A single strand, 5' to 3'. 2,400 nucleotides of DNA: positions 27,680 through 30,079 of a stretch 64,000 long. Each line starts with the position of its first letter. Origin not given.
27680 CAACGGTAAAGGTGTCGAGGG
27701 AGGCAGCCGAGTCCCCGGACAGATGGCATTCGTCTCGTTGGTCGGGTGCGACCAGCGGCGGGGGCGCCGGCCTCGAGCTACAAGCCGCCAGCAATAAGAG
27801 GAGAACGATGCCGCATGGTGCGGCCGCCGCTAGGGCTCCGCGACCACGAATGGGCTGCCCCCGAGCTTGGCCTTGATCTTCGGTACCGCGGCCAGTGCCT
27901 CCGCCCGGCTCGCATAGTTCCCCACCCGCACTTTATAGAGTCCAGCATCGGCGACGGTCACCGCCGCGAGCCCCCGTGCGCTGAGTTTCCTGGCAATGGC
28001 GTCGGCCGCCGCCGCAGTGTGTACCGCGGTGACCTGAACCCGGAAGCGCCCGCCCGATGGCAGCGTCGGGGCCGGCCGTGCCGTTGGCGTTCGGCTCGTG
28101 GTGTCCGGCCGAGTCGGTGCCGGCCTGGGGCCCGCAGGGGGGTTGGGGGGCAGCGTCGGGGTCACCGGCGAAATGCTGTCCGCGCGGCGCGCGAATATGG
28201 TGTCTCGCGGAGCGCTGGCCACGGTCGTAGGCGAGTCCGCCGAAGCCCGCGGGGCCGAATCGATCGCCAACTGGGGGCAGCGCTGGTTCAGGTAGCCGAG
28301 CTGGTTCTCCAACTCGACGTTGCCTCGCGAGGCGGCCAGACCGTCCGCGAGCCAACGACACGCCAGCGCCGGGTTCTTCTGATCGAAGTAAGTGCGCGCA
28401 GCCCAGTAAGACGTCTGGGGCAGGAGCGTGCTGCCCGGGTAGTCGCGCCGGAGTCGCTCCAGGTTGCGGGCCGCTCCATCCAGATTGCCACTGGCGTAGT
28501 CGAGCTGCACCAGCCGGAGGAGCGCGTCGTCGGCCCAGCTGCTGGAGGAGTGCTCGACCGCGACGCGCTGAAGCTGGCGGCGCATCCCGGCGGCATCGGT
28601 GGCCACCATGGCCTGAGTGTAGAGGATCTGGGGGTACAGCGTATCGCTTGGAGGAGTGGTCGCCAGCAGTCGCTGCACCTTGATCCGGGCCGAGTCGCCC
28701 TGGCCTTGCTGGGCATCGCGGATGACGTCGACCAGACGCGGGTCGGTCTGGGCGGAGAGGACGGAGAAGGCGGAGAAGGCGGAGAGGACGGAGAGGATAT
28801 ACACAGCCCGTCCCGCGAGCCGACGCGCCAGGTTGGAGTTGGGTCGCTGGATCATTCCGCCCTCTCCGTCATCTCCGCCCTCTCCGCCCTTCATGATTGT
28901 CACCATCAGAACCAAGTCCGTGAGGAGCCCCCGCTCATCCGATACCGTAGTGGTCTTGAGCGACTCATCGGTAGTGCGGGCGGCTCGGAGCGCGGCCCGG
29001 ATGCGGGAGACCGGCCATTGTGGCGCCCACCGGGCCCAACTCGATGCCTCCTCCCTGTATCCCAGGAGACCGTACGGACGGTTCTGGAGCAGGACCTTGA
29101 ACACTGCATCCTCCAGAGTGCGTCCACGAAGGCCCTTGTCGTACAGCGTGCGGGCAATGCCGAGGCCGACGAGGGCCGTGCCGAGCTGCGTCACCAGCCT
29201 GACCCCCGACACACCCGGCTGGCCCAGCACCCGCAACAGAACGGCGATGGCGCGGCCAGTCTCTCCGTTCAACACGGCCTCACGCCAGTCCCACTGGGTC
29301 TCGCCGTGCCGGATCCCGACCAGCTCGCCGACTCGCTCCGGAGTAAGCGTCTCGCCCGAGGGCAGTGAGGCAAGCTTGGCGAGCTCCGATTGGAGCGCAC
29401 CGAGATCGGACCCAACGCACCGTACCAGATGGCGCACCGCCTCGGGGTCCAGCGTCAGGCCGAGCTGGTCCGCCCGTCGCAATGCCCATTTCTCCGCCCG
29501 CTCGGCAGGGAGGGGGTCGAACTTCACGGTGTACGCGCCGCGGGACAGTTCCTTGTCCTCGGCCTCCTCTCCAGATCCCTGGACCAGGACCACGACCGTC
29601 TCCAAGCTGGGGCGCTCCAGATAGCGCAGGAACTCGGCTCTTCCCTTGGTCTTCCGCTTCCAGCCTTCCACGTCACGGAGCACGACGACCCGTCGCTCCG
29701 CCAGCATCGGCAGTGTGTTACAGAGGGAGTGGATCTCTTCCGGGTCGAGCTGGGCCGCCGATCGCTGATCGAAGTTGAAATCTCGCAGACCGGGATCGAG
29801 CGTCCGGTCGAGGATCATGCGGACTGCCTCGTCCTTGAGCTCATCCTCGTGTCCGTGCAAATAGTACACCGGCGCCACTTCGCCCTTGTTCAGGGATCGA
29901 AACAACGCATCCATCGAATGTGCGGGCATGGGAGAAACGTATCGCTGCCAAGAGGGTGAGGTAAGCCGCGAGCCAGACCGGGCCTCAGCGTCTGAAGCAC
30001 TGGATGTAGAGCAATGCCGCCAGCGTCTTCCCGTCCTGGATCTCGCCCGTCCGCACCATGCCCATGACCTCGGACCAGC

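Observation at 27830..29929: holA has no stop codon and reads in frame through copy 2 of the element into a TPR/SPOR envelope protein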

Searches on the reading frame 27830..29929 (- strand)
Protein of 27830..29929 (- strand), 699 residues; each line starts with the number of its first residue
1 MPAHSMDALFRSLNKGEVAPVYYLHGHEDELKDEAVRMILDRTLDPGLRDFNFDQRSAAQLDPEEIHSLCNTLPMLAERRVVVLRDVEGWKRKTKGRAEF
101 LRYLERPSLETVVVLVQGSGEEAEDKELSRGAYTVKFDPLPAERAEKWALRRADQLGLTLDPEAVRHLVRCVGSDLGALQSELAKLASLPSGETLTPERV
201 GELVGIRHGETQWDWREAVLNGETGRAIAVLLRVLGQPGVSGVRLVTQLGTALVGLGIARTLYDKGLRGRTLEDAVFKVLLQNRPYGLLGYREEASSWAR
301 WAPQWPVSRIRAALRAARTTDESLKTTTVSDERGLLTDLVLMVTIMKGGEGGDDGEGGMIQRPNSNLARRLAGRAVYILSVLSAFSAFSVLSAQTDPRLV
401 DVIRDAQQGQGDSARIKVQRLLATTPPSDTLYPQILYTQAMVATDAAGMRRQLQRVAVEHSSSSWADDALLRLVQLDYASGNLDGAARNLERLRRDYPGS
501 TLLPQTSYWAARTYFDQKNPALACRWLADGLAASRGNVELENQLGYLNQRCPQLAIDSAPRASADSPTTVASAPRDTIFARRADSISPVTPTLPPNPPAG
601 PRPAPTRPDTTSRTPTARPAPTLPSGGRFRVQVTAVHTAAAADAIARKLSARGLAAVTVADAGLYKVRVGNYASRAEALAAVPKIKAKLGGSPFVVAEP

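Call 10: search_protein_families(library=ncbifam, proteins=[window:27830-29929:-], max_evalue=0.01)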
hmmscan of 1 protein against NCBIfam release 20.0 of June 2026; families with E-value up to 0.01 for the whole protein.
window:27830-29929:- (699 aa): 5 families
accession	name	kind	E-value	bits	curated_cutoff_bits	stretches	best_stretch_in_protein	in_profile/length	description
TIGR01128.2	holA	equivalog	4.9e-46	157.5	80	1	21-341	1-314/316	DNA polymerase III subunit delta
NF004165.0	PRK05629.1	equivalog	2.7e-08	33.3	301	1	20-270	8-250/319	DNA polymerase III subunit delta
NF007953.1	PRK10672.1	equivalog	9.9e-07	28.6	201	1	596-697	259-360/362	endolytic peptidoglycan transglycosylase RlpA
TIGR02795.1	tol_pal_ybgF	equivalog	3.5e-06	27.6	90.1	1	478-525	13-60/119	tol-pal system protein YbgF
TIGR03302.1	OM_YfiO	subfamily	1.5e-05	24.6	81.4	1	437-519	37-122/239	outer membrane protein assembly factor BamD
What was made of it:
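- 28895..29929 (-): holA proper (codons 1-345): a complete DNA polymerase III delta subunit that lacks the ancestral '...SAEAA*' tail and stop. TIGR01128 matches aa 21-341, covering model positions 1-314 of 316 (call 10).
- On DNA polymerase III delta subunit (HolA, TIGR01128 / PF06144): Residues 21-341 match model positions 1-314 of 316 (call 10).
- On CpoB/YbgF (TIGR02795) or BamD (TIGR03302): 27.6 bits against 90.1, and 24.6 bits against 81.4 (call 10).
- Checked: The holA equivalog model TIGR01128 matches residues 21-341, which is model positions 1-314 of 316, at 157.5 bits against a cut-off of 80 (call 10).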

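Call 11: search_protein_families(library=pfam, proteins=[window:27830-29929:-], max_evalue=0.01)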
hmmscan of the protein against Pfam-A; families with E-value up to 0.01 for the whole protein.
window:27830-29929:- (699 aa): 6 families
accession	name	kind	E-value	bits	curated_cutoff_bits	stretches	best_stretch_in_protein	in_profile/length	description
PF05036.18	SPOR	-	1.3e-15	57.9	21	1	626-696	2-75/76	SPOR domain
PF06144.19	DNA_pol3_delta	-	2.4e-08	34.5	21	1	22-127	1-109/124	DNA polymerase III, delta subunit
PF13428.12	TPR_14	-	4.9e-06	27.2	23.5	0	468-501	2-35/44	Tetratricopeptide repeat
PF13174.12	TPR_6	-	0.00016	22.5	26.3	0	468-500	1-33/33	Tetratricopeptide repeat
PF13432.12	TPR_16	-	0.0042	18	32.7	0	471-536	1-63/65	Tetratricopeptide repeat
PF14559.12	TPR_19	-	0.0098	16.6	25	0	466-499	24-57/68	Tetratricopeptide repeat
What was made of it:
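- On DNA polymerase III delta subunit (HolA, TIGR01128 / PF06144): PF06144 scores 34.5 bits against 21 (call 11).
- On SPOR domain protein (PF05036): 57.9 bits against 21 for residues 626-696 (call 11).
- Closest known: SPOR-domain division proteins. Same: It gives weak hits to the RlpA SPOR region and to the YbgF and BamD models (calls 10 and 11).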

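Call 14: find_homologous_proteins(query=window:27830-29929:-, max_evalue=1e-10)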
Query window:27830-29929:- (699 aa): 168 proteins with E <= 1e-10 among 8000 candidates; the best 120 are listed.
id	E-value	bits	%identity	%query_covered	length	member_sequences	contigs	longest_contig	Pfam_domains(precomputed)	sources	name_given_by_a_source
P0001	0.0e+0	1383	91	99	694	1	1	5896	PF06144.20,PF05036.19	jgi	jgi:DNA polymerase-3 subunit delta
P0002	0.0e+0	1382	91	99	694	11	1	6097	PF06144.20,PF05036.19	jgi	jgi:DNA polymerase III subunit delta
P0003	0.0e+0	1381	89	99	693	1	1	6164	PF06144.20,PF05036.19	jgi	jgi:DNA polymerase-3 subunit delta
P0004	0.0e+0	1375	92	99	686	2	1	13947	PF06144.20,PF05036.19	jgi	jgi:DNA polymerase III subunit delta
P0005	0.0e+0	1362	91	99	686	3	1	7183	PF06144.20,PF05036.19,PF13428.13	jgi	jgi:DNA polymerase-3 subunit delta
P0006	0.0e+0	1359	89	99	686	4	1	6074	PF06144.20,PF05036.19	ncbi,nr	ncbi:MAG: polymerase subunit delta [Gemmatimonadales bacterium]|nr:polymerase subunit delta [Gemmati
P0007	0.0e+0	1346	89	99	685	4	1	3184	PF06144.20,PF05036.19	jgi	jgi:DNA polymerase III subunit delta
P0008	0.0e+0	1344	90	99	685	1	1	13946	PF06144.20,PF05036.19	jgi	jgi:DNA polymerase-3 subunit delta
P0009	0.0e+0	1344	90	99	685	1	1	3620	PF06144.20,PF05036.19,PF13428.13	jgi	jgi:DNA polymerase III subunit delta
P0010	0.0e+0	1341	90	99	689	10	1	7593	PF06144.20,PF05036.19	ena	-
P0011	0.0e+0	1323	89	99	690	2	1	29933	PF06144.20,PF05036.19,PF13428.13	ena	-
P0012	0.0e+0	1318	87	99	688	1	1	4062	PF06144.20,PF05036.19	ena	-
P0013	0.0e+0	1311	87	99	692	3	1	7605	PF06144.20,PF05036.19,PF13428.13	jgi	jgi:DNA polymerase-3 subunit delta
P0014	0.0e+0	1302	87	99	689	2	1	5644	PF06144.20,PF05036.19,PF13428.13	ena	-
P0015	0.0e+0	1274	85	99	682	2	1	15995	PF06144.20,PF05036.19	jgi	jgi:DNA polymerase-3 subunit delta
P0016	0.0e+0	1262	83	99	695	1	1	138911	PF06144.20,PF05036.19,PF13428.13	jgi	jgi:DNA polymerase III subunit delta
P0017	0.0e+0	1262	84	99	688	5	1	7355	PF06144.20,PF05036.19,PF13428.13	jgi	jgi:DNA polymerase-3 subunit delta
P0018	0.0e+0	1245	84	99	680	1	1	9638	PF06144.20,PF05036.19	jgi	jgi:DNA polymerase III subunit delta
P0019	0.0e+0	1235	89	91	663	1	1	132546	PF06144.20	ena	-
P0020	0.0e+0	1233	83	99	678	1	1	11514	PF06144.20,PF05036.19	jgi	jgi:DNA polymerase III subunit delta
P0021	0.0e+0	1222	79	99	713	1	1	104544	PF06144.20,PF05036.19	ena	-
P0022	0.0e+0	1218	81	99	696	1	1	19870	PF06144.20,PF05036.19,PF13428.13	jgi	jgi:DNA polymerase III subunit delta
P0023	0.0e+0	1204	79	99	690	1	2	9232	PF06144.20,PF05036.19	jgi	jgi:DNA polymerase III subunit delta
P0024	0.0e+0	1170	78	99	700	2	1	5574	PF06144.20,PF05036.19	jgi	jgi:DNA polymerase-3 subunit delta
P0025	0.0e+0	1166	79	99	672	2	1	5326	PF06144.20,PF05036.19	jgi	jgi:DNA polymerase III subunit delta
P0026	0.0e+0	1154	76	99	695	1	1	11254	PF06144.20,PF05036.19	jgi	jgi:DNA polymerase-3 subunit delta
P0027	0.0e+0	1096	74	99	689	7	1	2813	PF06144.20,PF05036.19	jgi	jgi:DNA polymerase III subunit delta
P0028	0.0e+0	1063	71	100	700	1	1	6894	PF06144.20,PF05036.19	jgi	jgi:DNA polymerase III subunit delta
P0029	0.0e+0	1053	89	79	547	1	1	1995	PF05036.19,PF13428.13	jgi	jgi:hypothetical protein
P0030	0.0e+0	1040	67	100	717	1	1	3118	PF06144.20,PF05036.19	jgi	jgi:DNA polymerase-3 subunit delta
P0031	0.0e+0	1037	69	100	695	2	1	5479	PF06144.20,PF05036.19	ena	-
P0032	0.0e+0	1034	70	100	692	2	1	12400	PF06144.20,PF05036.19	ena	-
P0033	0.0e+0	1034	69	100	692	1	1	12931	PF06144.20,PF05036.19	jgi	jgi:DNA polymerase-3 subunit delta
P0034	0.0e+0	1030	70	100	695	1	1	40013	PF06144.20,PF05036.19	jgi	jgi:DNA polymerase-3 subunit delta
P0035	0.0e+0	1026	68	100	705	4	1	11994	PF06144.20,PF05036.19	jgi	jgi:DNA polymerase-3 subunit delta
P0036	0.0e+0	1026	69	100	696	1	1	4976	PF06144.20,PF05036.19,PF13428.13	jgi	jgi:DNA polymerase III subunit delta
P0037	0.0e+0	1025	67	100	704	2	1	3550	PF06144.20,PF05036.19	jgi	jgi:DNA polymerase-3 subunit delta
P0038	0.0e+0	1021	67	99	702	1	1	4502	PF06144.20,PF05036.19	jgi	jgi:DNA polymerase III subunit delta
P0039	0.0e+0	1019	66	99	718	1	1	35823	PF06144.20,PF05036.19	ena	-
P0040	0.0e+0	1018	68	99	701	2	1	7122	PF06144.20,PF05036.19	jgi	jgi:DNA polymerase III subunit delta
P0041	0.0e+0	1017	68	100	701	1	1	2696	PF06144.20,PF05036.19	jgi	jgi:DNA polymerase-3 subunit delta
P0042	0.0e+0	1013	67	100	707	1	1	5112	PF06144.20,PF05036.19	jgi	jgi:DNA polymerase-3 subunit delta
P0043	9.2e-297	1004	66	100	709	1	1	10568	PF06144.20,PF05036.19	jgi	jgi:DNA polymerase-3 subunit delta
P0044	1.1e-295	1001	65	99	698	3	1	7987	PF06144.20,PF05036.19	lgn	-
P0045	2.7e-295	999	64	100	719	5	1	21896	PF06144.20,PF05036.19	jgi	jgi:DNA polymerase-3 subunit delta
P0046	6.5e-294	995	65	99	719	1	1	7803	PF06144.20,PF05036.19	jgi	jgi:DNA polymerase-3 subunit delta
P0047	2.7e-293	993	66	99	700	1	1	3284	PF06144.20,PF05036.19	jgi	-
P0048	4.0e-293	992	66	99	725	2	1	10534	PF06144.20,PF05036.19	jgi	jgi:DNA polymerase-3 subunit delta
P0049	7.9e-293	991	67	100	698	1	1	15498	PF06144.20,PF05036.19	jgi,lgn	jgi:DNA polymerase-3 subunit delta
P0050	1.0e-292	991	65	99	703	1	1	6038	PF06144.20,PF05036.19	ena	-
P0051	1.7e-291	987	69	81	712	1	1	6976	PF06144.20,PF05036.19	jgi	jgi:DNA polymerase III subunit delta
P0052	1.8e-291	987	66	100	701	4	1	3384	PF06144.20,PF05036.19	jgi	jgi:DNA polymerase-3 subunit delta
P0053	4.0e-291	986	63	100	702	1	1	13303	PF06144.20,PF05036.19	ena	-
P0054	5.0e-291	985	65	100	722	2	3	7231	PF06144.20,PF05036.19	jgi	jgi:DNA polymerase III subunit delta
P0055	8.4e-290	981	65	99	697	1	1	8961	PF06144.20,PF05036.19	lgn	-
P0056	1.4e-289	981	65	100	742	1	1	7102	PF06144.20,PF05036.19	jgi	jgi:DNA polymerase III subunit delta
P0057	1.4e-289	981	65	100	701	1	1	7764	PF06144.20,PF05036.19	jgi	jgi:DNA polymerase-3 subunit delta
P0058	1.4e-288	977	66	100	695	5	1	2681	PF06144.20,PF05036.19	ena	-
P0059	4.4e-288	976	65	99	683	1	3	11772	PF06144.20,PF05036.19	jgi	jgi:DNA polymerase III subunit delta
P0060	6.7e-288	975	83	81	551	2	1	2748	PF05036.19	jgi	jgi:cell division septation protein DedD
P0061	1.3e-287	974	63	99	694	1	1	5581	PF06144.20,PF05036.19,PF13174.13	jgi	jgi:DNA polymerase-3 subunit delta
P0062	4.8e-287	972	66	99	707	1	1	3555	PF06144.20,PF05036.19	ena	-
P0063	1.0e-286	971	64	100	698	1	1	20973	PF06144.20,PF05036.19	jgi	jgi:DNA polymerase-3 subunit delta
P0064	5.0e-286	969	65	100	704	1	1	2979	PF06144.20,PF05036.19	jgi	jgi:DNA polymerase III subunit delta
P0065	6.5e-286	968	64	99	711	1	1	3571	PF06144.20,PF05036.19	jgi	jgi:DNA polymerase-3 subunit delta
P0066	1.7e-284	964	66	99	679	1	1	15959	PF06144.20,PF05036.19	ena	-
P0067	2.3e-284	963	64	100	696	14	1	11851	PF06144.20,PF05036.19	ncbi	ncbi:MAG: DNA polymerase III subunit delta [Gemmatimonadales bacterium]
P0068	6.2e-284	962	66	100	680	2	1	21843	PF06144.20,PF05036.19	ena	-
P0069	8.9e-282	955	65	100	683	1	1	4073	PF06144.20,PF05036.19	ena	-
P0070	7.6e-281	952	65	100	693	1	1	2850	PF06144.20,PF05036.19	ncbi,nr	ncbi:MAG TPA: DNA polymerase III subunit delta [Gemmatimonadales bacterium]|nr:DNA polymerase III su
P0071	1.7e-280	951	65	99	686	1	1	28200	PF06144.20,PF05036.19,PF13428.13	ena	-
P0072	3.9e-280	949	63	99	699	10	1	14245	PF06144.20,PF05036.19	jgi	jgi:DNA polymerase-3 subunit delta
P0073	5.3e-279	946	65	99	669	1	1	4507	PF06144.20,PF05036.19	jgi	jgi:DNA polymerase III subunit delta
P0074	1.3e-278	944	65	100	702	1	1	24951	PF06144.20,PF05036.19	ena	-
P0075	1.7e-278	944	63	100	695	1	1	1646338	PF06144.20,PF05036.19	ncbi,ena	-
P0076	4.0e-278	943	64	100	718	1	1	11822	PF06144.20,PF05036.19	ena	-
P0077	1.4e-277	941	63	100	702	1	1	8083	PF06144.20,PF05036.19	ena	-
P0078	1.4e-276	938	60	100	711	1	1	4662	PF06144.20,PF05036.19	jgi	jgi:DNA polymerase III subunit delta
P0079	6.4e-275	932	62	100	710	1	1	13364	PF06144.20,PF05036.19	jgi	jgi:DNA polymerase III subunit delta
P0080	1.5e-273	928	62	100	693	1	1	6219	PF06144.20,PF05036.19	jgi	jgi:DNA polymerase III subunit delta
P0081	1.0e-271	922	63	100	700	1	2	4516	PF06144.20,PF05036.19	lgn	-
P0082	9.8e-271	918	61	100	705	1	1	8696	PF06144.20,PF05036.19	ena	-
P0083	2.6e-270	917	60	100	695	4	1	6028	PF06144.20,PF05036.19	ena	-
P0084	4.5e-270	916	60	100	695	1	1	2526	PF06144.20,PF05036.19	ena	-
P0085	7.7e-270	915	61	100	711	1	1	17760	PF06144.20,PF05036.19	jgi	jgi:DNA polymerase-3 subunit delta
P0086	2.1e-269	914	62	100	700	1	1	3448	PF06144.20,PF05036.19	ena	-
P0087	6.3e-269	912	61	100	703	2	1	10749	PF06144.20,PF05036.19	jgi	jgi:DNA polymerase-3 subunit delta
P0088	7.1e-269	912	60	100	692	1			PF06144.20,PF05036.19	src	-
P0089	8.5e-269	912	60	100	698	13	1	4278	PF06144.20,PF05036.19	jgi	jgi:DNA polymerase III subunit delta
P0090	3.1e-268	910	60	100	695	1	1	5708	PF06144.20,PF05036.19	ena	-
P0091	9.6e-268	908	61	100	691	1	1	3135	PF06144.20,PF05036.19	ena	-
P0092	2.4e-267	907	62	100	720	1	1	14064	PF06144.20,PF05036.19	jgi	jgi:DNA polymerase-3 subunit delta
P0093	3.9e-267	906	61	100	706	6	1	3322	PF06144.20,PF05036.19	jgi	jgi:DNA polymerase III delta subunit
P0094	3.2e-266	903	61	100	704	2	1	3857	PF06144.20,PF05036.19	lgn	-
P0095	3.4e-266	903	60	100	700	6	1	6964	PF06144.20,PF05036.19,PF13428.13,PF13174.13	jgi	jgi:DNA polymerase III subunit delta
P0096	1.2e-265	901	62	100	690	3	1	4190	PF06144.20,PF05036.19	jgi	jgi:DNA polymerase-3 subunit delta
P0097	4.5e-265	900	61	100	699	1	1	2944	PF06144.20,PF05036.19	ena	-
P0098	6.0e-265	899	64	96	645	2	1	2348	PF06144.20,PF05036.19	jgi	jgi:DNA polymerase III subunit delta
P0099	3.9e-264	896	59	100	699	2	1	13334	PF06144.20,PF05036.19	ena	-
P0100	1.3e-263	895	60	100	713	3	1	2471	PF06144.20,PF05036.19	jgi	jgi:DNA polymerase-3 subunit delta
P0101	9.1e-263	892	60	100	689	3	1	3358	PF06144.20,PF05036.19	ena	-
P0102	5.1e-262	889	61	100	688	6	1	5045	PF06144.20,PF05036.19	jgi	jgi:DNA polymerase III subunit delta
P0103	1.9e-261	888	59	100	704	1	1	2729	PF06144.20,PF05036.19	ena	-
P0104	2.7e-260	884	60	100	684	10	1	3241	PF06144.20,PF05036.19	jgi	jgi:DNA polymerase III subunit delta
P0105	1.1e-258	879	61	100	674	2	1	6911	PF06144.20,PF05036.19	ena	-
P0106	2.6e-256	871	60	100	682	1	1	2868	PF06144.20,PF05036.19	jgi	jgi:DNA polymerase III subunit delta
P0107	4.8e-256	870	60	100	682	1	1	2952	PF06144.20,PF05036.19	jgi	jgi:DNA polymerase-3 subunit delta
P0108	9.6e-256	869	60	98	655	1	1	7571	PF06144.20,PF05036.19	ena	-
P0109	8.7e-253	859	60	99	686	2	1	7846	PF06144.20,PF05036.19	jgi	jgi:DNA polymerase-3 subunit delta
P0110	3.3e-252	857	59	100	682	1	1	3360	PF06144.20,PF05036.19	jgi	jgi:DNA polymerase III subunit delta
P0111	7.2e-252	856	59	100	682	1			PF06144.20,PF05036.19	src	-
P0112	7.1e-248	843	59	100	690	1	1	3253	PF06144.20,PF05036.19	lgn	-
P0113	1.2e-247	842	59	100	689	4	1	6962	PF06144.20,PF05036.19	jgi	jgi:DNA polymerase III subunit delta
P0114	1.3e-246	839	60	95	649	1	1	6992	PF06144.20,PF05036.19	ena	-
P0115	1.0e-243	829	58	100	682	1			PF06144.20,PF05036.19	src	-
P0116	3.1e-243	827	61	92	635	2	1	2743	PF06144.20,PF13177.13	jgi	jgi:DNA polymerase-3 subunit delta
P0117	1.3e-239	815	66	82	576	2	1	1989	PF06144.20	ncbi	ncbi:MAG TPA: DNA polymerase III subunit delta, partial [Gemmatimonadales bacterium]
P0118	1.4e-228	779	58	100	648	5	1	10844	PF06144.20,PF05036.19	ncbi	ncbi:MAG: DNA polymerase III subunit delta [Gemmatimonadales bacterium]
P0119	2.7e-192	659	68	65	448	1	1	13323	PF06144.20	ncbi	ncbi:MAG: DNA polymerase III subunit delta, partial [Gemmatimonadales bacterium]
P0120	7.3e-186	638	66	69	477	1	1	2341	PF05036.19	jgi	jgi:cell division septation protein DedD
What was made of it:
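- More than 100 full-length fused orthologs at 58-92% identity come from JGI, ENA and NCBI assemblies (call 14). If HolA stayed membrane-tethered it might be expected to be harmful, yet fused clades persist down to about 74% identity (call 14).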

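Call 20: find_related_loci(query=A2, collection=genome_contigs, flank=10000)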
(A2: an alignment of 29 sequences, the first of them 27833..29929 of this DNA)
Query A2 (699 aa) in genome_contigs; peptide patterns used: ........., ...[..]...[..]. (x = any residue, [..] = any of these).
253 stretches matched a pattern; 85 encode a relative of the query (tblastn E <= 1e-3); the best 80 are kept; 80 distinct loci.
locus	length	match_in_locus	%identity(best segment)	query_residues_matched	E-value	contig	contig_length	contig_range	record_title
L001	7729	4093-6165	90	1-699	0e+0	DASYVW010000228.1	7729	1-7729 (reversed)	MAG TPA_asm: Gemmatimonadales bacterium isolate SMAG_U6264 k141_19519, whole genome shotgun sequence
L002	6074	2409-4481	90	1-699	0e+0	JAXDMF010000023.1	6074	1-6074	MAG: Gemmatimonadales bacterium isolate BP_635 scaffold_4126220, whole genome shotgun sequence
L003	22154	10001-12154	64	1-698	0e+0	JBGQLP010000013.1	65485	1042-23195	MAG: Gemmatimonadota bacterium isolate OBJ2_061818_050_35 k141_3504512_length_65485_cov_15.0982, whole genome shotgun se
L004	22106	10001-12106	65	1-698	0e+0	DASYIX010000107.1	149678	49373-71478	MAG TPA_asm: Gemmatimonadales bacterium isolate SMAG_U4280 k141_1407524, whole genome shotgun sequence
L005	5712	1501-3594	63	1-696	0e+0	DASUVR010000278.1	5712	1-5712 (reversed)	MAG TPA_asm: Gemmatimonadales bacterium isolate SMAG_U1820 k141_571874, whole genome shotgun sequence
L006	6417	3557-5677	66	1-699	0e+0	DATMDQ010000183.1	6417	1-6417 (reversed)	MAG TPA_asm: Gemmatimonadales bacterium isolate SMAG_U13412 k141_4975088, whole genome shotgun sequence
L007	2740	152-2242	65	1-698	0e+0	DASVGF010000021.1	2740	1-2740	MAG TPA_asm: Gemmatimonadales bacterium isolate SMAG_U2108 k141_691266, whole genome shotgun sequence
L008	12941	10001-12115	65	1-699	0e+0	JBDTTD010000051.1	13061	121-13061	MAG: Gemmatimonadales bacterium isolate cluster3_bin.288 NODE_19891_length_13061_cov_8.102799, whole genome shotgun sequ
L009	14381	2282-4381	65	1-699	0e+0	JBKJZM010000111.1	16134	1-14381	MAG: Gemmatimonadales bacterium isolate swi_bin.243 S1Ck127_9090239_flag_0_multi_10.9516_len_16134, whole genome shotgun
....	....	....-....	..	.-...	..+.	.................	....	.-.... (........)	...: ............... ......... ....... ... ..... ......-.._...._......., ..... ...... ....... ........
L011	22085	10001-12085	63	1-699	0e+0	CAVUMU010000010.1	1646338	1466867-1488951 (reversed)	MAG: uncultured Gemmatimonadales bacterium isolate MFD04212.bin.1.9 genome assembly, contig: contig_4405, whole genome s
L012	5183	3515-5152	74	1-551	0e+0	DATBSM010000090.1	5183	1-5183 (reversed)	MAG TPA_asm: Gemmatimonadales bacterium isolate SMAG_U4157 k141_474809, whole genome shotgun sequence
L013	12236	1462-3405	58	1-699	0e+0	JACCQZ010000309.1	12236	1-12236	MAG: Gemmatimonadales bacterium isolate MGR_bin9 SD2897-2912_k127_7766857, whole genome shotgun sequence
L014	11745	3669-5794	74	1-699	0e+0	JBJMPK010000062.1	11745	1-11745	MAG: Gemmatimonadales bacterium isolate H1_16_all_fractions_metab_conc_20_65_10 k255_1458694, whole genome shotgun seque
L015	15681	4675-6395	72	1-577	0e+0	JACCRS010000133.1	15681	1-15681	MAG: Gemmatimonadales bacterium isolate MGR_bin28 SD2897-2912_k127_6707517, whole genome shotgun sequence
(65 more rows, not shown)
